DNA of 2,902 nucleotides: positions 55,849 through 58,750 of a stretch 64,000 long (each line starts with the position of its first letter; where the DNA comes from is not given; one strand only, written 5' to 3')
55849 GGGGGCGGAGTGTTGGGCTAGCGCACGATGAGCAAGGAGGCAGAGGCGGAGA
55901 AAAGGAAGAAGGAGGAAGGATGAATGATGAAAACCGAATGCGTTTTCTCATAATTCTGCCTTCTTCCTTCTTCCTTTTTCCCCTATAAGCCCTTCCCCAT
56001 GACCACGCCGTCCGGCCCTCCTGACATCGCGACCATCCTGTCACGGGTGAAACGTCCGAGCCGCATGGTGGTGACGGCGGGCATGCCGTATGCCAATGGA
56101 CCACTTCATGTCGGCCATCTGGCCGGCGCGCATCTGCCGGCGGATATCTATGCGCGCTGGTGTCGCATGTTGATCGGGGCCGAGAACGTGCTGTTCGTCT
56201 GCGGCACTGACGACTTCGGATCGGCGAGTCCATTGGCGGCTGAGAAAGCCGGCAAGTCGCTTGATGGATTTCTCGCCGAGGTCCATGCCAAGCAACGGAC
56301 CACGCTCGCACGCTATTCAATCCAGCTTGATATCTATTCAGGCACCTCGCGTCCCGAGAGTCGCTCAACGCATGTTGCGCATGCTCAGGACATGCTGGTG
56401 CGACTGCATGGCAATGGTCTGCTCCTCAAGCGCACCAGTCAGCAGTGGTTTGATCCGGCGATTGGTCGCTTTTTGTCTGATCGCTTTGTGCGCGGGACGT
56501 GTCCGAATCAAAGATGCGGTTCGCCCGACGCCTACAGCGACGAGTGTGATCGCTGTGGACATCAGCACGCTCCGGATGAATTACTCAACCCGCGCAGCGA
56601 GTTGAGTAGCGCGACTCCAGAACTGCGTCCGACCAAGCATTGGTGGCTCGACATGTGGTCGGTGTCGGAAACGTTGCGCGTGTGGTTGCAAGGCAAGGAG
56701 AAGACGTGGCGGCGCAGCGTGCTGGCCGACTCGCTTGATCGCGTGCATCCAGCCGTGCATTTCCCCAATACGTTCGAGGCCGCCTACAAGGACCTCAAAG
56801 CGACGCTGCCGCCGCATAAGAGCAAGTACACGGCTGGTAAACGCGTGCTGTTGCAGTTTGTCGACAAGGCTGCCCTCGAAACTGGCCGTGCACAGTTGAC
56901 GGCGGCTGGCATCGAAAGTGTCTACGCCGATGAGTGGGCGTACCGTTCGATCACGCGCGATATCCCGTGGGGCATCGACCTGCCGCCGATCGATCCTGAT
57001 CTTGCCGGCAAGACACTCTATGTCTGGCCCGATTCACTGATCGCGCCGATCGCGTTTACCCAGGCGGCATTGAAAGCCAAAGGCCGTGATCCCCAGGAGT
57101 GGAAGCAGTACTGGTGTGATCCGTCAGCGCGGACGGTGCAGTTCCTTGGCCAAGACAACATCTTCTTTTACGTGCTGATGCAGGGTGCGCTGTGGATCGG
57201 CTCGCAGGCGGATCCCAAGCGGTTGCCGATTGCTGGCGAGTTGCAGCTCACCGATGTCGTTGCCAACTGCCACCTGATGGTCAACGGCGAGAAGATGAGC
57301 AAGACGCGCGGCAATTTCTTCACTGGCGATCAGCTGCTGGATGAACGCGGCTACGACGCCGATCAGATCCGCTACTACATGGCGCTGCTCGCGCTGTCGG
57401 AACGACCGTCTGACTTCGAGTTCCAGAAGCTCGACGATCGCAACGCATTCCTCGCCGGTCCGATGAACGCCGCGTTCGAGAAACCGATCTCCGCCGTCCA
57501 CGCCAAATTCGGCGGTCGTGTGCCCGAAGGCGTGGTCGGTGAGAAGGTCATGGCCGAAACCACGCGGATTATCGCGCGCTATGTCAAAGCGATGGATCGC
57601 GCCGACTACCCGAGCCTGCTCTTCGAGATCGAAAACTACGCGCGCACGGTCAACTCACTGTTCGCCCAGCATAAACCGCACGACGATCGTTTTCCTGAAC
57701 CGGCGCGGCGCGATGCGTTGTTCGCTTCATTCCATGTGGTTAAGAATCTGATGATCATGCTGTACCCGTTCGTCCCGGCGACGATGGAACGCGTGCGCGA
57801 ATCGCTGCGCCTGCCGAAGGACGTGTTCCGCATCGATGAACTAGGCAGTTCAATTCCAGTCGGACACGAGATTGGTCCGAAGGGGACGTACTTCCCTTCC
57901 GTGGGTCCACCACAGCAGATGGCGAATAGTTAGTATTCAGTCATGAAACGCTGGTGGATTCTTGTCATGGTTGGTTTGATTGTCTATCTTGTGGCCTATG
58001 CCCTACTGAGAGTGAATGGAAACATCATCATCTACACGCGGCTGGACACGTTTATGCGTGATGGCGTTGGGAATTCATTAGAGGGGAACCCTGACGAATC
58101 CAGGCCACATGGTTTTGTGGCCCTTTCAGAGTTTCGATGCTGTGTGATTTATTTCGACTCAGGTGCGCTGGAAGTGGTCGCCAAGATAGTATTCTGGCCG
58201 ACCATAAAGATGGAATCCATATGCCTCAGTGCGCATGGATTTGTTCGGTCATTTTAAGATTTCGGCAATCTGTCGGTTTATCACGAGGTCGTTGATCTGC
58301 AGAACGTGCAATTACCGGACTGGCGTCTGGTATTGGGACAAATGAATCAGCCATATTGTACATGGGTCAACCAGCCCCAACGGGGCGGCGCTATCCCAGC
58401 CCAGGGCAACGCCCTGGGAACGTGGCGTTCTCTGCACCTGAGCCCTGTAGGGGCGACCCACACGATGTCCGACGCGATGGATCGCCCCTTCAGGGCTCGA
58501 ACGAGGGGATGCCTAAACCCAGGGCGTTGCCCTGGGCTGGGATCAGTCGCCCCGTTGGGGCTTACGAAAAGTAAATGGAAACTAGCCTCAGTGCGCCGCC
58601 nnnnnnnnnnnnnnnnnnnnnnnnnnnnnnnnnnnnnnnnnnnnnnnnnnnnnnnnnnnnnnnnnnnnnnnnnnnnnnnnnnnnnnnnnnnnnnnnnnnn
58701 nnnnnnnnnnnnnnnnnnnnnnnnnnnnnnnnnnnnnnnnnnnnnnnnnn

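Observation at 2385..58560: Long hairpin elements with tandem-oligomer arms fill nearly every intergenic gap, usually starting just after stop codons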

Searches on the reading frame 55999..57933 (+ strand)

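Call 69: search_protein_families(library=ncbifam, proteins=[window:55999-57933:+], max_evalue=0.001)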
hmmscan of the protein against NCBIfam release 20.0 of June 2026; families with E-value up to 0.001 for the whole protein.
window:55999-57933:+ (644 aa): 17 families
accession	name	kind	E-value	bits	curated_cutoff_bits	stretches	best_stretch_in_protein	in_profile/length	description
NF001100.0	PRK00133.1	equivalog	1.6e-110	370.6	587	2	20-242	4-216/676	methionine--tRNA ligase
TIGR00398.1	metG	equivalog_domain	5.1e-79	266.4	336.35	2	24-234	2-203/530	methionine--tRNA ligase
NF008900.0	PRK12267.1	equivalog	3.5e-27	95.2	598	2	317-610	205-483/648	methionine--tRNA ligase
NF008863.0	PRK11893.2-5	equivalog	9.7e-27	93.7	551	1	21-217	5-195/531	methionine--tRNA ligase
NF008861.0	PRK11893.2-3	equivalog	1.2e-23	83.5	633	1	23-279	7-259/496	methionine--tRNA ligase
NF008859.0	PRK11893.2-1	equivalog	1.1e-19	70.8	553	2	21-235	2-208/498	methionine--tRNA ligase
NF008957.0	PRK12300.1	subfamily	7.7e-15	53.9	677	2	21-69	32-77/946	leucine--tRNA ligase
NF009687.0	PRK13208.1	equivalog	4.6e-13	48.2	738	1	426-604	528-706/801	valine--tRNA ligase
TIGR00396.1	leuS_bact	equivalog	3.2e-11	42.1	548.4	2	419-606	592-761/843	leucine--tRNA ligase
TIGR00395.1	leuS_arch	equivalog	3.4e-11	41.9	648.5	1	420-599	608-772/938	leucine--tRNA ligase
TIGR00422.1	valS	equivalog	8.7e-11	40.5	612.1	1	418-604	511-700/863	valine--tRNA ligase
NF004349.1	PRK05729.1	equivalog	9.3e-08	30.7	704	1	408-599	497-679/860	valine--tRNA ligase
TIGR00392.1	ileS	equivalog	2e-07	29.6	621.4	1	427-604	606-790/861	isoleucine--tRNA ligase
NF011492.0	PRK14900.1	equivalog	5e-07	28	1783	0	19-86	42-104/1044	valine--tRNA ligase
NF000540.1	alt_ValS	exception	6.5e-07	27.7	900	0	431-594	573-734/827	valine--tRNA ligase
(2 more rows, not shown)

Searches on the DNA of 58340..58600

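Call 55: search_rna_families(source=window, start=58340, end=58600, threshold=evalue, max_evalue=1, show_alignments=3)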
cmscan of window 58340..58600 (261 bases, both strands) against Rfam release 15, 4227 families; matches with E-value up to 1: 7.
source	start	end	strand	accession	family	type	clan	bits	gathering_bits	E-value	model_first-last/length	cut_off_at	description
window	58518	58562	+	RF01687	Acido-Lenti-1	Gene; sRNA;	-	34.6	37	1.6e-06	1-46/46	no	Acido-Lenti-1 RNA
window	58393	58544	+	RF03175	MIR3454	Gene; miRNA;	-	32.1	142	4.9e-05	1-147/147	no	MIR3454 microRNA precursor family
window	58435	58501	-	RF00914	mir-674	Gene; miRNA;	-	26.1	93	0.0087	1-77/77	no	mir-674 microRNA precursor family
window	58384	58551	-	RF00102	VA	Gene;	-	24.1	62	0.049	1-159/159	no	VA RNA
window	58440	58498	-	RF03900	mir-9242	Gene; miRNA;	-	19.8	62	0.45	1-66/66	no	mir-9242 microRNA precursor family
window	58440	58498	+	RF03900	mir-9242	Gene; miRNA;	-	18.8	62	0.79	1-66/66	no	mir-9242 microRNA precursor family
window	58438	58500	-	RF00695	MIR398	Gene; miRNA;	-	16.3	55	0.35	1-109/109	no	MIR398 microRNA precursor family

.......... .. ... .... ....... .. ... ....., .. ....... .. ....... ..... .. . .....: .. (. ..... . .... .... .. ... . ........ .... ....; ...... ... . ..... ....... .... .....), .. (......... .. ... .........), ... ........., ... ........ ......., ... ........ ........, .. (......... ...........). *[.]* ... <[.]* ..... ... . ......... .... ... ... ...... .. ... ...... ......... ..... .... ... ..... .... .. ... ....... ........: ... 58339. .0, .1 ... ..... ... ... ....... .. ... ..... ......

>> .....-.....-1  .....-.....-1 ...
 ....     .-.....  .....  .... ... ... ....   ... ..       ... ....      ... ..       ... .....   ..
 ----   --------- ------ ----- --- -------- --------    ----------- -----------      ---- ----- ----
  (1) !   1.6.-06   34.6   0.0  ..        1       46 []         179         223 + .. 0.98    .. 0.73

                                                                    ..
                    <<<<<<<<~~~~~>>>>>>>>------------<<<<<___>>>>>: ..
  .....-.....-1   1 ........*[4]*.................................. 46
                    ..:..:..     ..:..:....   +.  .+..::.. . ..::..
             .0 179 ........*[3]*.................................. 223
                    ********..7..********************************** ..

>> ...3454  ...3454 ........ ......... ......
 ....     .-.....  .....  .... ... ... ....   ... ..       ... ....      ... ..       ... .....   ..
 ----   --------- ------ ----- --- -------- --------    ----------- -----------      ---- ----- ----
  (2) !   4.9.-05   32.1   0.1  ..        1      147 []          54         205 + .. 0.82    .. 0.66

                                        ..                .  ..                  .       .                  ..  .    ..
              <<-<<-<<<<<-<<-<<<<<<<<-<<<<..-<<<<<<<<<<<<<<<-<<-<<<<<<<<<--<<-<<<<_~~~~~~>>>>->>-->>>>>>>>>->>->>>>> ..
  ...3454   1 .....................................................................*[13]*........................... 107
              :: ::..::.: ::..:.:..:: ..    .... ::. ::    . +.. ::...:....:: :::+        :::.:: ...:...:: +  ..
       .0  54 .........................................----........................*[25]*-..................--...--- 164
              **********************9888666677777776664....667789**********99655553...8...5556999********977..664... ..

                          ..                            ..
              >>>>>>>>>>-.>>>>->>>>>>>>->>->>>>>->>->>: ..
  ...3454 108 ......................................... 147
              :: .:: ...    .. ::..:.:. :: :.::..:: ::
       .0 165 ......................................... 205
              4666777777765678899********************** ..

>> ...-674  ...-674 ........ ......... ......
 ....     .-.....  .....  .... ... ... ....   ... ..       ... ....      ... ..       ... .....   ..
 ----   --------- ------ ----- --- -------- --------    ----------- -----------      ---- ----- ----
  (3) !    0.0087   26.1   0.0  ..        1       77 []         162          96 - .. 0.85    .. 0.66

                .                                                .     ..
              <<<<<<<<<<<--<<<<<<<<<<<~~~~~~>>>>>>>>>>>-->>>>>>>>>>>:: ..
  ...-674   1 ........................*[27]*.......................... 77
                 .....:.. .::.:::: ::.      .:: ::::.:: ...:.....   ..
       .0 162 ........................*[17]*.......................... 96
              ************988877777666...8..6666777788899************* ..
